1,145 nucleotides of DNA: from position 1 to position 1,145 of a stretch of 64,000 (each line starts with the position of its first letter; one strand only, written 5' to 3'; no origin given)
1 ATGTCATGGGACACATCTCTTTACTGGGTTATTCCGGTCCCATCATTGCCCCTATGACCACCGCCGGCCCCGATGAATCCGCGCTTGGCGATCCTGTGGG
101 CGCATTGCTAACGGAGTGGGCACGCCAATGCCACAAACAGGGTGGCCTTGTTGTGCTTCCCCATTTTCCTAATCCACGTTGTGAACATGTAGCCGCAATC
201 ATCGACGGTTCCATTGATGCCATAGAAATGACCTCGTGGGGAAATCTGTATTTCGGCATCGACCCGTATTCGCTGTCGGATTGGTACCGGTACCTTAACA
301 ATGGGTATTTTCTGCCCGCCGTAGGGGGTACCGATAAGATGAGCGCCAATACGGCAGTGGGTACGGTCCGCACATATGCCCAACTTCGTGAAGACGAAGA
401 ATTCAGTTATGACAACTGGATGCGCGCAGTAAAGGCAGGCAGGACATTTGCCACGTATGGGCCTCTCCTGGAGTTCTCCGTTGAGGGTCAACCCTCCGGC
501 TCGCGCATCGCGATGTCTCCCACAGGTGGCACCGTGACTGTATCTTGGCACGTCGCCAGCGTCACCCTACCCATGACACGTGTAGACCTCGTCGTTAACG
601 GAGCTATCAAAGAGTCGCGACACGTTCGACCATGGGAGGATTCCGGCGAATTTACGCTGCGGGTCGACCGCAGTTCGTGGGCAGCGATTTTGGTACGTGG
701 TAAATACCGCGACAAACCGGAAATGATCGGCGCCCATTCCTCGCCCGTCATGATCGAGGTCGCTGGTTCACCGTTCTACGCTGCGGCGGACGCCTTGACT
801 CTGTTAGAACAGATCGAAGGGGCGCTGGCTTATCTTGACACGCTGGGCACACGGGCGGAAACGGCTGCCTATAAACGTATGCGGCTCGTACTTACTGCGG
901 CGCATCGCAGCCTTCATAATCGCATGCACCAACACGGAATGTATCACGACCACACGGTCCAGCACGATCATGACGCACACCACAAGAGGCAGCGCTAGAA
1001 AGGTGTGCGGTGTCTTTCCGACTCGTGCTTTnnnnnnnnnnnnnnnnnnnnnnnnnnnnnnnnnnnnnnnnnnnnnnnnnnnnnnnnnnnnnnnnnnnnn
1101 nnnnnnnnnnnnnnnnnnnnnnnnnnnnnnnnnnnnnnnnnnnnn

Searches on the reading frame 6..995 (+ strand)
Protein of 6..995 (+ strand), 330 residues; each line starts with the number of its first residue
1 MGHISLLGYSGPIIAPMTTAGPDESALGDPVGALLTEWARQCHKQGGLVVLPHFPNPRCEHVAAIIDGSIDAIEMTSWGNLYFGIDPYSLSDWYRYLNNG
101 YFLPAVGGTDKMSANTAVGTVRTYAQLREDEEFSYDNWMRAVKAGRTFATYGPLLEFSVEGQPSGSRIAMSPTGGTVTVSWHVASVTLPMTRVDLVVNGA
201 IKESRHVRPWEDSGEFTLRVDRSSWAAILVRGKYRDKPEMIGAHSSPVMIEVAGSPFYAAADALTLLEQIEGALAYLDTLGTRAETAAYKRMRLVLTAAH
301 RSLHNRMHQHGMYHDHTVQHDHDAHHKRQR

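Call 65: search_protein_families(library=padloc, alignment_id=A4, max_evalue=0.00001)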
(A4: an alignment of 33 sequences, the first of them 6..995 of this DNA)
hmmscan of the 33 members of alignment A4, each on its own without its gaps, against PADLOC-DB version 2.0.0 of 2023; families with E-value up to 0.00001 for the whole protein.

A. member 1, window:6-995:+ (330 aa): 0 families

B. families by the number of members that match (of 33 scanned): 2 families
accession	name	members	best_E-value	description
PDLC04134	mad2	2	1.5e-18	mads_2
PDLC02373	dCTPase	1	5.4e-09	-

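Call 66: search_protein_families(library=pfam, alignment_id=A4, max_evalue=1e-8)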
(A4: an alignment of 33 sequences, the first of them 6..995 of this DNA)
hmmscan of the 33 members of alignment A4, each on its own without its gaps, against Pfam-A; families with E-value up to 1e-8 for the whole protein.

A. member 1, window:6-995:+ (330 aa): 0 families

B. families by the number of members that match (of 33 scanned): 43 families (the first 25 are shown)
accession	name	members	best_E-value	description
PF00006.31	ATP-synt_ab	2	1e-75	ATP synthase alpha/beta family, nucleotide-binding domain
PF22919.1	ATP-synt_VA_C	2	1.3e-29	C-terminal domain of V and A type ATP synthase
PF08241.18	Methyltransf_11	2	1.5e-20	Methyltransferase domain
PF13489.12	Methyltransf_23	2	1.6e-19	Methyltransferase domain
PF13649.12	Methyltransf_25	2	3.3e-18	Methyltransferase domain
PF13847.12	Methyltransf_31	2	1.8e-16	Methyltransferase domain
PF08242.18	Methyltransf_12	2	1.7e-13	Methyltransferase domain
PF00425.24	Chorismate_bind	1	7.6e-93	chorismate binding enzyme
PF13088.12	BNR_2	1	3.3e-72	BNR repeat-like domain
PF02397.22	Bac_transf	1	9.3e-68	Bacterial sugar transferase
PF13204.13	Apiosidase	1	2.9e-67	Apiosidase-like, catalytic domain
PF01992.21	vATP-synt_AC39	1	5.1e-59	ATP synthase (C/AC39) subunit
PF00117.34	GATase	1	5e-58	Glutamine amidotransferase class-I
PF14437.12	MafB19-deam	1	5.8e-41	MafB19-like deaminase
PF03747.19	ADP_ribosyl_GH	1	4.9e-40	ADP-ribosylglycohydrolase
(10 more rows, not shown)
